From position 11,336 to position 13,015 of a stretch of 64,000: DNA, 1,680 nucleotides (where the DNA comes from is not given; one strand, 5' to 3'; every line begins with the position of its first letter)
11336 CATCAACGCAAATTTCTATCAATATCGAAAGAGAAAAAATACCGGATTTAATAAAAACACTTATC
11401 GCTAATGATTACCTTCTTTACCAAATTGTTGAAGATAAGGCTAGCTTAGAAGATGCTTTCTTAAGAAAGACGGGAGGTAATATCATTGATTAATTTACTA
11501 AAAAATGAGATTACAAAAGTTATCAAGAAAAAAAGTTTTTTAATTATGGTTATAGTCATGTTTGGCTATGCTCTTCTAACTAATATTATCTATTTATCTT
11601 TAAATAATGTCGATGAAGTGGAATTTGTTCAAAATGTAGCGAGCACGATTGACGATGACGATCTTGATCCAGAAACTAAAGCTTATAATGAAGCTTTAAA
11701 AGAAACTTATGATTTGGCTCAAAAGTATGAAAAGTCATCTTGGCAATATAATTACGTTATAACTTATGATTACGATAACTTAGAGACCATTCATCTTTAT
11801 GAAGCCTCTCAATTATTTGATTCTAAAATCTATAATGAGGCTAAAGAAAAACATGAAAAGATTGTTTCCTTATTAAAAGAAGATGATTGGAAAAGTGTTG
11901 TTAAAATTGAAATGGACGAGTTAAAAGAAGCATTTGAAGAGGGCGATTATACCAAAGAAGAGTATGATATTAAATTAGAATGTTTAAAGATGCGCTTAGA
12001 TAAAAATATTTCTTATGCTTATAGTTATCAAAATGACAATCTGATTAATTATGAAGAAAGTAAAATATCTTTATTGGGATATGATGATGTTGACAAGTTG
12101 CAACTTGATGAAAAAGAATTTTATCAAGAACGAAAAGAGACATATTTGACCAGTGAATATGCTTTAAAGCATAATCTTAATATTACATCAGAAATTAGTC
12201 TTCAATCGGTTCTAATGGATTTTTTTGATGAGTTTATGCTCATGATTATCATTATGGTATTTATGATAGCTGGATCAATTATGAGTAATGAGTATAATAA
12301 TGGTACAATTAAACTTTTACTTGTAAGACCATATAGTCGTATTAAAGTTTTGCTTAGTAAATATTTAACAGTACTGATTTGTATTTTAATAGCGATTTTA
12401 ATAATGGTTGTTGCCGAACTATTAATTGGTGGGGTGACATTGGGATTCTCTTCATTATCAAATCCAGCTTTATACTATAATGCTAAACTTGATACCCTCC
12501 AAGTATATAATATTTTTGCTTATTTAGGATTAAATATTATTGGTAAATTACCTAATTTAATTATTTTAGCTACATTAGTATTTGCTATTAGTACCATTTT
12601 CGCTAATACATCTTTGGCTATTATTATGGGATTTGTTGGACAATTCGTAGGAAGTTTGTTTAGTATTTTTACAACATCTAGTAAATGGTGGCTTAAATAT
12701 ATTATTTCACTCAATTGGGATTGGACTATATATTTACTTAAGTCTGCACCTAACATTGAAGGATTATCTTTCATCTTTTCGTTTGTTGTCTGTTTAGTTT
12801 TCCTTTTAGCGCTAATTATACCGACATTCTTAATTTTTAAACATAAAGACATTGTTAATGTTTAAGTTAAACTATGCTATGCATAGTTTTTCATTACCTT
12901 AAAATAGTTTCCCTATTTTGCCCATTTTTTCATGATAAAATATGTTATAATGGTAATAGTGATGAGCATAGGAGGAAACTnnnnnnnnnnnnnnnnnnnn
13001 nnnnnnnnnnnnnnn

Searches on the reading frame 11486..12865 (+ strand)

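Call 83: search_protein_families(library=pfam, proteins=[window:11486-12865:+], max_evalue=0.00001)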
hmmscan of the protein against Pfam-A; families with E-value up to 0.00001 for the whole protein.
window:11486-12865:+ (459 aa): 4 families
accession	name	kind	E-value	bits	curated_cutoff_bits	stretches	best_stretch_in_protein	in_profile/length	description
PF12679.13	ABC2_membrane_2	-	1.6e-16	60.8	27.2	1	3-455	2-282/283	ABC-2 family transporter protein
PF12698.13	ABC2_membrane_3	-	5.1e-11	42.7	31.6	1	16-410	1-306/347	ABC-2 family transporter protein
PF12730.13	ABC2_membrane_4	-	1e-10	42.3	27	1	249-389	55-179/179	ABC-2 family transporter protein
PF13346.12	ABC2_membrane_5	-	2.6e-07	30.8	25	1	250-311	39-100/205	ABC-2 family transporter protein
